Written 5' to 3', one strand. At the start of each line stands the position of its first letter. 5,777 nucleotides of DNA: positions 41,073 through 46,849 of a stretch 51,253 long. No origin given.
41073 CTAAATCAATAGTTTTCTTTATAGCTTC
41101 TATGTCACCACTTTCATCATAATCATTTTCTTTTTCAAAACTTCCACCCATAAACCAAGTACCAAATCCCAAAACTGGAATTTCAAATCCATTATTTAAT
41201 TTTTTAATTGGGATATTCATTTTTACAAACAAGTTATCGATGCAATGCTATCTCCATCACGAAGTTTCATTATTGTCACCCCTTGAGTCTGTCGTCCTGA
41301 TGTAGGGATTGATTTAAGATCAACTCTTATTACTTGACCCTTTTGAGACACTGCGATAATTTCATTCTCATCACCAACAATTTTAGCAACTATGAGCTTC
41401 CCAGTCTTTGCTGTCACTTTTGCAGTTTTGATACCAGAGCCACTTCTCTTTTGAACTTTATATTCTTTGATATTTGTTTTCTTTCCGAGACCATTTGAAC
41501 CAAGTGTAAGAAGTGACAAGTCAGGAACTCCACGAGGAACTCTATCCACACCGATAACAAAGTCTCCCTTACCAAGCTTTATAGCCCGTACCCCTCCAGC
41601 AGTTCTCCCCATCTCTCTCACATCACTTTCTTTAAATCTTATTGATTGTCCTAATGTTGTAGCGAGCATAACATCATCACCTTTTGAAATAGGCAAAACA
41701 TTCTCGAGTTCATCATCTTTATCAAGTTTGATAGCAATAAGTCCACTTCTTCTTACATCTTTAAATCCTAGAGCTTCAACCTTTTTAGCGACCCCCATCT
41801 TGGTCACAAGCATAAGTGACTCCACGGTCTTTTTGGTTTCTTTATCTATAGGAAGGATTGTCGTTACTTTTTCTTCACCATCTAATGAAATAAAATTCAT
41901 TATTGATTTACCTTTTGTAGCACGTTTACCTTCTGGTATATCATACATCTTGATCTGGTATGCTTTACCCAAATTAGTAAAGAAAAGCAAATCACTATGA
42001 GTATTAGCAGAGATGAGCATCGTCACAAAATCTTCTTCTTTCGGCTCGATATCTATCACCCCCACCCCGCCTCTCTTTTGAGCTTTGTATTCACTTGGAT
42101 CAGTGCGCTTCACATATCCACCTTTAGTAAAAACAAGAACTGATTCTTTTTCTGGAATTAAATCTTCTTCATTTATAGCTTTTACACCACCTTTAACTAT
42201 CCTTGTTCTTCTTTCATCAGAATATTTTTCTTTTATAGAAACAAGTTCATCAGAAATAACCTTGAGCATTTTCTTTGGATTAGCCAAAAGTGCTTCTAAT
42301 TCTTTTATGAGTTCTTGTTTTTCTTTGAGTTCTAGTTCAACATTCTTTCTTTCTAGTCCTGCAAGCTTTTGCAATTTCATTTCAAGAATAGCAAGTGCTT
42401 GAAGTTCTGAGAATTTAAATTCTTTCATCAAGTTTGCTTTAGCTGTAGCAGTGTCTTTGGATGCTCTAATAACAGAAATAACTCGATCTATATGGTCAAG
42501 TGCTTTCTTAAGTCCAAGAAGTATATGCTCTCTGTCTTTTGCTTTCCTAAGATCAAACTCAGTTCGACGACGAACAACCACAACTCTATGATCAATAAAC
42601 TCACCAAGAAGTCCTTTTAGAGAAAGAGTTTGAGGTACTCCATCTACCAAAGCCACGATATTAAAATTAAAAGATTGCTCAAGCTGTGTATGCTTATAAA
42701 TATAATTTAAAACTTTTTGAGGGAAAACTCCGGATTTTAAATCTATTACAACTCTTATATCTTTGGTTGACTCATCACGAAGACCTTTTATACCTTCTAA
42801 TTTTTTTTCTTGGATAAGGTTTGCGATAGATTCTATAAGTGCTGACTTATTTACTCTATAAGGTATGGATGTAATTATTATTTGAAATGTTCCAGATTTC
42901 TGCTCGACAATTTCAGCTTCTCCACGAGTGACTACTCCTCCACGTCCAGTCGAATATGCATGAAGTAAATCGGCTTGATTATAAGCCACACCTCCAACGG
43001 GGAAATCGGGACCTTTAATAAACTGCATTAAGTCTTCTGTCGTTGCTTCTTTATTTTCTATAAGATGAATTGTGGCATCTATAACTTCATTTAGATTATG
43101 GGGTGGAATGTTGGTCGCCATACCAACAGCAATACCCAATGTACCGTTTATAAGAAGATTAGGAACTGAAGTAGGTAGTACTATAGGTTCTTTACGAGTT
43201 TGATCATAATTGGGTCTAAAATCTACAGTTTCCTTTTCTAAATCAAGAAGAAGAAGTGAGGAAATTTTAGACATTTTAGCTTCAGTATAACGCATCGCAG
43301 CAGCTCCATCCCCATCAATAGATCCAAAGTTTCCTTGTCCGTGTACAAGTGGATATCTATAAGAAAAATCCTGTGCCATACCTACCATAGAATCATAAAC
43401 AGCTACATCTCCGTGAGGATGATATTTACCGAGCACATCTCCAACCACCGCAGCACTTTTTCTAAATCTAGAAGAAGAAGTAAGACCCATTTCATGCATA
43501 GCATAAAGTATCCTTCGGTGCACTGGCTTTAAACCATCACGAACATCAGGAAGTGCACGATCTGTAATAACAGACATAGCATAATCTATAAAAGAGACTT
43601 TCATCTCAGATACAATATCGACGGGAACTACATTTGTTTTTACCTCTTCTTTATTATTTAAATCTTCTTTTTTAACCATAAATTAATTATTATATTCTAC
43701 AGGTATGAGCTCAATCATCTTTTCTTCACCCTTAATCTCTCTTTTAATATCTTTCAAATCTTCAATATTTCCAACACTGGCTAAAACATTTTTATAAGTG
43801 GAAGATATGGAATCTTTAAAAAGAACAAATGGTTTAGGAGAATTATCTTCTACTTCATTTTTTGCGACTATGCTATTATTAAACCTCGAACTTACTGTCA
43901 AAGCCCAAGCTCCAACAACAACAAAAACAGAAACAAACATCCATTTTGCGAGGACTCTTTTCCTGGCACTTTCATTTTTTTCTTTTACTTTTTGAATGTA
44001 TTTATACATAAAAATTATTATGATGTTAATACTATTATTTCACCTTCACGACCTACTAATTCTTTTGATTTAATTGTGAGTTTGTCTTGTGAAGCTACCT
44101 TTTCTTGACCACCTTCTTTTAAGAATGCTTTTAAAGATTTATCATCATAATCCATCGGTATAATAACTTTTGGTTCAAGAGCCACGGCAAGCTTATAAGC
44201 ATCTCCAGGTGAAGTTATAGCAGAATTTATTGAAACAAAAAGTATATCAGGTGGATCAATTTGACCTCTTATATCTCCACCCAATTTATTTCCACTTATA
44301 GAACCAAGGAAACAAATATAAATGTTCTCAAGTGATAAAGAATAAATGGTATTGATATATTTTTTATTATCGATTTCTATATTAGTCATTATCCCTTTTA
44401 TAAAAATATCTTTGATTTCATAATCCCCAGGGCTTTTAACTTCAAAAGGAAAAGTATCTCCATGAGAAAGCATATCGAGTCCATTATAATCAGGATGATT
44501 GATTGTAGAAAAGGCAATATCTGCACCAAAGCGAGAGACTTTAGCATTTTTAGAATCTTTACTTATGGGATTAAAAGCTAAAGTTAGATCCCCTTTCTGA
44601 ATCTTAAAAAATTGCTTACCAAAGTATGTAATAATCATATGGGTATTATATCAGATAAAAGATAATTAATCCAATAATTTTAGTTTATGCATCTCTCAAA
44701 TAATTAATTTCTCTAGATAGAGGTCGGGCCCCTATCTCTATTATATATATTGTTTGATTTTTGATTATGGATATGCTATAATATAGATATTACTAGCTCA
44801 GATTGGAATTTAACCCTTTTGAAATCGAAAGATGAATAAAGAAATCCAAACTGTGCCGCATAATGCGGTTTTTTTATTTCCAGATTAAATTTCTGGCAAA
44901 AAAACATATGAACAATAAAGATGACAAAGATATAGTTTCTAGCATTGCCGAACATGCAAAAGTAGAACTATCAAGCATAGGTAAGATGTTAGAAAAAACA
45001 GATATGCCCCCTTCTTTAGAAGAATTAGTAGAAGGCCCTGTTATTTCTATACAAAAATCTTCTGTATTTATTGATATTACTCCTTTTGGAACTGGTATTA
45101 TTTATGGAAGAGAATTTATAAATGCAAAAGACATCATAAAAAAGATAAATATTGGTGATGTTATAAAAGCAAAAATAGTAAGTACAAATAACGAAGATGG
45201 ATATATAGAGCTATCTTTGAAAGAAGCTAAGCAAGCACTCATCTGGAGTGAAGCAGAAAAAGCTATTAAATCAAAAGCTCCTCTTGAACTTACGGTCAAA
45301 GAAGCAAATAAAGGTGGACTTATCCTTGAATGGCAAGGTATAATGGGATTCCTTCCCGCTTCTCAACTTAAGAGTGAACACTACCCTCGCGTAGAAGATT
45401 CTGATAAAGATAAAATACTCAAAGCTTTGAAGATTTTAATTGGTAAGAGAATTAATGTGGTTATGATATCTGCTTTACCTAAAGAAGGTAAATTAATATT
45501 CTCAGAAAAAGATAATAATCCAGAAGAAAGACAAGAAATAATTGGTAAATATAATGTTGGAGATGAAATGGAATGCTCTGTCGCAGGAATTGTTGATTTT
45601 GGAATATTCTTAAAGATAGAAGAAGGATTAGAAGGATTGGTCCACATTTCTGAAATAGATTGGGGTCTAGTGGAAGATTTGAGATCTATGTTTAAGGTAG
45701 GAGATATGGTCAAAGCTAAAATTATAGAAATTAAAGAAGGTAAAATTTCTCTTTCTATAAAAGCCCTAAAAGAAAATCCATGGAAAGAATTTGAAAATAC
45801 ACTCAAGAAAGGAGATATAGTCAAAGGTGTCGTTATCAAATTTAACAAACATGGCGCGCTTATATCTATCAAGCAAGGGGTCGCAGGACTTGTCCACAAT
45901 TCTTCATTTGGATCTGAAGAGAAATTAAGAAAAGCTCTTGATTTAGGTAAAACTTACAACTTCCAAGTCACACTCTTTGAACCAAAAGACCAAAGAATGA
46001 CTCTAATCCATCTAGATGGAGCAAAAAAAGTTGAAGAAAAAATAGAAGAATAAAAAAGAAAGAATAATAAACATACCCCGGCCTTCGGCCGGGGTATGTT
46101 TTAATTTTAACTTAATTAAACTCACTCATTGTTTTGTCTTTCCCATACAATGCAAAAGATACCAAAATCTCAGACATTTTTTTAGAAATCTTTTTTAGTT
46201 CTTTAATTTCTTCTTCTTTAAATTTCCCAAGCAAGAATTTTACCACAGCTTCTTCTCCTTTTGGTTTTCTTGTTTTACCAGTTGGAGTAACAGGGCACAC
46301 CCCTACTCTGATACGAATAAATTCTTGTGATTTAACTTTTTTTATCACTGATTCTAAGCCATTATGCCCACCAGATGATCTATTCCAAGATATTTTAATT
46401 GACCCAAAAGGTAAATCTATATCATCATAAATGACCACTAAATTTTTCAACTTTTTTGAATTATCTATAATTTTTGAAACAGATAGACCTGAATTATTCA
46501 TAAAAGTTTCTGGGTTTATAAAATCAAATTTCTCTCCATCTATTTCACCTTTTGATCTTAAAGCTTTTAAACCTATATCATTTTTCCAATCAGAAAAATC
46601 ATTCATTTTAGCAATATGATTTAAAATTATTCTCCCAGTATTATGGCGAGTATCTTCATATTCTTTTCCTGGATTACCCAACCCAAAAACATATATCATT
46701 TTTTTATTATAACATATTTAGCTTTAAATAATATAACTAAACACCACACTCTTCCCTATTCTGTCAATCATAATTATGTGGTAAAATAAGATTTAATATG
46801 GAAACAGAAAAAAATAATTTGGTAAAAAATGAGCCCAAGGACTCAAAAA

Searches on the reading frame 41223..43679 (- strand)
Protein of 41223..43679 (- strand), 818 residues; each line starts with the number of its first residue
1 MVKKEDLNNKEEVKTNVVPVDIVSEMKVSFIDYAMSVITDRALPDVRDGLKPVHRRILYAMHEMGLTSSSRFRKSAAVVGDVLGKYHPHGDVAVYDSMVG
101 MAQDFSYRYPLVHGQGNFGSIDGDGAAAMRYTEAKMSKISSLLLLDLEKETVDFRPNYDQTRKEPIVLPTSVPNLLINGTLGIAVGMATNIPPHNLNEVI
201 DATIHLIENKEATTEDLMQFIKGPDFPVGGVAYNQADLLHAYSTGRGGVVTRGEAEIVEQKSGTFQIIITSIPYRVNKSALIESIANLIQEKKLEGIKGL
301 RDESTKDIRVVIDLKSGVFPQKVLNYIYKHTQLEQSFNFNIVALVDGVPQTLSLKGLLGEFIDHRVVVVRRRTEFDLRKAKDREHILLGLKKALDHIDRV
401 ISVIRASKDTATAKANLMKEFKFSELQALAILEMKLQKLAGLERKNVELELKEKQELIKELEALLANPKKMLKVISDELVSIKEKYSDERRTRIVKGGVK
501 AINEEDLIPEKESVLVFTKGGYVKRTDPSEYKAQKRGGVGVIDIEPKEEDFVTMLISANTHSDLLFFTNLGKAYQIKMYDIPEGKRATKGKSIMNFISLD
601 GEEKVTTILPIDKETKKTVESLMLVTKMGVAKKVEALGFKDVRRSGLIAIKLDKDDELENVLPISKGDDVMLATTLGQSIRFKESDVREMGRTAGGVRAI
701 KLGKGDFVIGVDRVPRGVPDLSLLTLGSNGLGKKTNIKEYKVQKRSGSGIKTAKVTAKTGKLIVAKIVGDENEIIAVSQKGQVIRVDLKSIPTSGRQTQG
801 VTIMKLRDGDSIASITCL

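Call 71: search_protein_families(library=pfam, proteins=[window:41223-43679:-], max_evalue=0.001)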
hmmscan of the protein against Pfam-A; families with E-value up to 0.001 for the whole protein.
window:41223-43679:- (818 aa): 2 families
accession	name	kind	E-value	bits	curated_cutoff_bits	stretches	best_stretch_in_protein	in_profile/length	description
PF00521.26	DNA_topoisoIV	-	1.4e-159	532.1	31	1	41-479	1-431/432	DNA gyrase/topoisomerase IV, subunit A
PF03989.18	DNA_gyraseA_C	-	1.3e-64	213.9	27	6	668-714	1-47/48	DNA gyrase C-terminal domain, beta-propeller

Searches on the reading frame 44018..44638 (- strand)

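Call 71: search_protein_families(library=pfam, proteins=[window:44018-44638:-], max_evalue=0.001)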
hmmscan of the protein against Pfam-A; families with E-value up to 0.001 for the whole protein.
window:44018-44638:- (206 aa): 1 family
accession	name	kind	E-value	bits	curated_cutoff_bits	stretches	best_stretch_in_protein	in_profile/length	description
PF13483.12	Lactamase_B_3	-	1.6e-15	57.9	24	1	3-162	2-159/160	Beta-lactamase superfamily domain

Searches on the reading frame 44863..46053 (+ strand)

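Call 71: search_protein_families(library=pfam, proteins=[window:44863-46053:+], max_evalue=0.001)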
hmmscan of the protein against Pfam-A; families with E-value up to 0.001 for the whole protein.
window:44863-46053:+ (396 aa): 6 families
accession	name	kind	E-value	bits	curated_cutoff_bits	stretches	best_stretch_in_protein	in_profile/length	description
PF00575.29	S1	-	3.4e-35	120.7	22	3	229-300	1-74/74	S1 RNA binding domain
PF23459.1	S1_RRP5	-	8.9e-10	39.4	27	0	314-347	1-34/72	RRP5 S1 domain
PF21710.3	Spt6_S1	-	5.2e-07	30.3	27.5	0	242-300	26-85/91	Spt6, S1/OB domain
PF21543.3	CvfB_2nd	-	6.3e-05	23.3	27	0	85-120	41-75/76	Virulence regulatory factor CvfB, second domain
PF24685.1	OB_RRP5_4th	-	0.0005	20.5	31.5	0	247-292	25-73/92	RRP5 OB-fold domain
PF13509.12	S1_2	-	0.00076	20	21.8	0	238-266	7-35/61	S1 domain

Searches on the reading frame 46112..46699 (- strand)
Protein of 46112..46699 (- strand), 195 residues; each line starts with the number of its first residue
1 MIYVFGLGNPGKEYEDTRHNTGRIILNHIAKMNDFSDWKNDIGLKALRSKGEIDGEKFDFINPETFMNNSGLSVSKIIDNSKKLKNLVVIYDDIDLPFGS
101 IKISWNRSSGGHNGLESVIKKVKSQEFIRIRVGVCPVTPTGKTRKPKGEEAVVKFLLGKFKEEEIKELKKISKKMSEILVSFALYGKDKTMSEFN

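Call 71: search_protein_families(library=pfam, proteins=[window:46112-46699:-], max_evalue=0.001)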
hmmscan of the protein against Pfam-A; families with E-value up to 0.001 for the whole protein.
window:46112-46699:- (195 aa): 1 family
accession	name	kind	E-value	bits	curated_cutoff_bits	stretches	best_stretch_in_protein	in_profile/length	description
PF01195.25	Pept_tRNA_hydro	-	1.5e-49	168.8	27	1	4-195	2-183/183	Peptidyl-tRNA hydrolase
